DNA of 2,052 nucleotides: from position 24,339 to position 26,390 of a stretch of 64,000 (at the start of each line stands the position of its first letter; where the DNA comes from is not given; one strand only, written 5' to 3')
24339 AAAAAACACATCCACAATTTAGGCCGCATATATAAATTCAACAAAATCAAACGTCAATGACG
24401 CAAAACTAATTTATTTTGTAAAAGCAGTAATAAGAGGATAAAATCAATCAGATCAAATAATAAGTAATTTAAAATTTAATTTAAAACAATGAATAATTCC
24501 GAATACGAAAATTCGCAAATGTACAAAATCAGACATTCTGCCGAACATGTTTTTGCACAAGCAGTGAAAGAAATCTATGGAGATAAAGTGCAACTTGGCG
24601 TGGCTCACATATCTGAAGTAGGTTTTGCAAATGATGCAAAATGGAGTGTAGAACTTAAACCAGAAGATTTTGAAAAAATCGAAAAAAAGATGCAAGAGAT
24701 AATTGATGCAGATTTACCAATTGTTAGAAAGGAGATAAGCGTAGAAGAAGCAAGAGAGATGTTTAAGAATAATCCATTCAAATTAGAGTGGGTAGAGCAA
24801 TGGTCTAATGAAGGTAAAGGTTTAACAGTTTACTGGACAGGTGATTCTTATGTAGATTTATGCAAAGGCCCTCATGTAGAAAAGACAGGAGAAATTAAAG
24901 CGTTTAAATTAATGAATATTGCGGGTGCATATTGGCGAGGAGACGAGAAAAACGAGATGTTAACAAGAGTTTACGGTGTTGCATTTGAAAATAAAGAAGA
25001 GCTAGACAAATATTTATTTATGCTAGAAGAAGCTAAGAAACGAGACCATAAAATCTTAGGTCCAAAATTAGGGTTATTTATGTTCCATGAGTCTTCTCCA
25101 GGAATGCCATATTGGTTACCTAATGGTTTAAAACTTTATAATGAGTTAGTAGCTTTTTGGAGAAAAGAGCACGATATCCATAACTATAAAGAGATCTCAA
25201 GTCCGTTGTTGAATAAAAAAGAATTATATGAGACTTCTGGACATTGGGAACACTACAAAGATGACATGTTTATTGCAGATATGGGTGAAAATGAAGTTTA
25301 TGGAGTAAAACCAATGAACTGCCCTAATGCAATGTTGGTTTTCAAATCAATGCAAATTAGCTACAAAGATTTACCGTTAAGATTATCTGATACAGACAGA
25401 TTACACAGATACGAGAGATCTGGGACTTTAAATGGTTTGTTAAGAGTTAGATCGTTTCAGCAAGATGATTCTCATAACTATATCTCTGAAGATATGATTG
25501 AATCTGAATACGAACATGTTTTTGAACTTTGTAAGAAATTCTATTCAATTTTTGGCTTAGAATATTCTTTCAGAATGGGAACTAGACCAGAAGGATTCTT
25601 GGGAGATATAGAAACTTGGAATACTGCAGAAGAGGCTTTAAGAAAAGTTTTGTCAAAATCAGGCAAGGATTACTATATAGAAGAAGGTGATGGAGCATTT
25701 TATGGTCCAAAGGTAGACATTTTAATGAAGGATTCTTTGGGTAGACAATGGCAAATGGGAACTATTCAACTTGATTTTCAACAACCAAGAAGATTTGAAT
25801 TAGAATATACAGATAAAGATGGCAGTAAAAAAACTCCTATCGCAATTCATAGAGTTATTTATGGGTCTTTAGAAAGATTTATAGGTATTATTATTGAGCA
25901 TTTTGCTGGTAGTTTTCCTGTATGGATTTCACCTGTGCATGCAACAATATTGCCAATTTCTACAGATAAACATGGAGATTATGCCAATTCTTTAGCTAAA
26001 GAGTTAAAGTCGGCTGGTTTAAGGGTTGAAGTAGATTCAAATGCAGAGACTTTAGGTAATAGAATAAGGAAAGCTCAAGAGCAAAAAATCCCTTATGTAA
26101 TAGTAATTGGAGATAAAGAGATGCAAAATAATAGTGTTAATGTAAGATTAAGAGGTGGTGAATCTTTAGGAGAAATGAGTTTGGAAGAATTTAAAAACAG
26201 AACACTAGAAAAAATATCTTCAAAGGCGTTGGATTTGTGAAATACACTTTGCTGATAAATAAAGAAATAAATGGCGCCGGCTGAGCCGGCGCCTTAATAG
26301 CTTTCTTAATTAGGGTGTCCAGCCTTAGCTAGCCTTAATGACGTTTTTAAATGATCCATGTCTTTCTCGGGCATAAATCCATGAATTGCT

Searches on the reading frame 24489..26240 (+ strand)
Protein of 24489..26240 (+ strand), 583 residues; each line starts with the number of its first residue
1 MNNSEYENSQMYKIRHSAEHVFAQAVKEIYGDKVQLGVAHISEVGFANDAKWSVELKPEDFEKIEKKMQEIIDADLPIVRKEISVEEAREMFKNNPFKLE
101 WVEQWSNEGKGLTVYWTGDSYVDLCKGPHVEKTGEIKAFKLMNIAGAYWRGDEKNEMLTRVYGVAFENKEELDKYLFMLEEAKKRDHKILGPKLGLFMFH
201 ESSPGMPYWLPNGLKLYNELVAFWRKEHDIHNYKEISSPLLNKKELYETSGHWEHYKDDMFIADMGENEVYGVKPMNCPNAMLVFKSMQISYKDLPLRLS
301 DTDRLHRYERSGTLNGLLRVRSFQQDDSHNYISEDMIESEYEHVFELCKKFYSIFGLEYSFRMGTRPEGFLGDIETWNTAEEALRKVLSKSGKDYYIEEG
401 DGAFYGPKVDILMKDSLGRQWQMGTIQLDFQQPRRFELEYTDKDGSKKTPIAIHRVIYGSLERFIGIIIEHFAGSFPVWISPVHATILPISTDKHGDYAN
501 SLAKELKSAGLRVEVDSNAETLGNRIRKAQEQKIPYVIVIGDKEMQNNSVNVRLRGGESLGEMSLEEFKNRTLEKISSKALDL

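Call 30: search_protein_families(library=pfam, proteins=[window:24489-26240:+], max_evalue=0.001)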
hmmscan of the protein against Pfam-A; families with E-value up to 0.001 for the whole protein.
window:24489-26240:+ (583 aa): 3 families
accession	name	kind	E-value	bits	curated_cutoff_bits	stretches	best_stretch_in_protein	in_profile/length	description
PF00587.30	tRNA-synt_2b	-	3.3e-41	141.7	29.3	1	268-472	8-179/179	tRNA synthetase class II core domain (G, H, P, S and T)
PF03129.25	HGTP_anticodon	-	2.1e-24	85.9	21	1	485-571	2-90/94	Anticodon binding domain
PF07973.19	tRNA_SAD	-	6.6e-16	58.5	24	1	113-162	2-44/44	Threonyl and Alanyl tRNA synthetase second additional domain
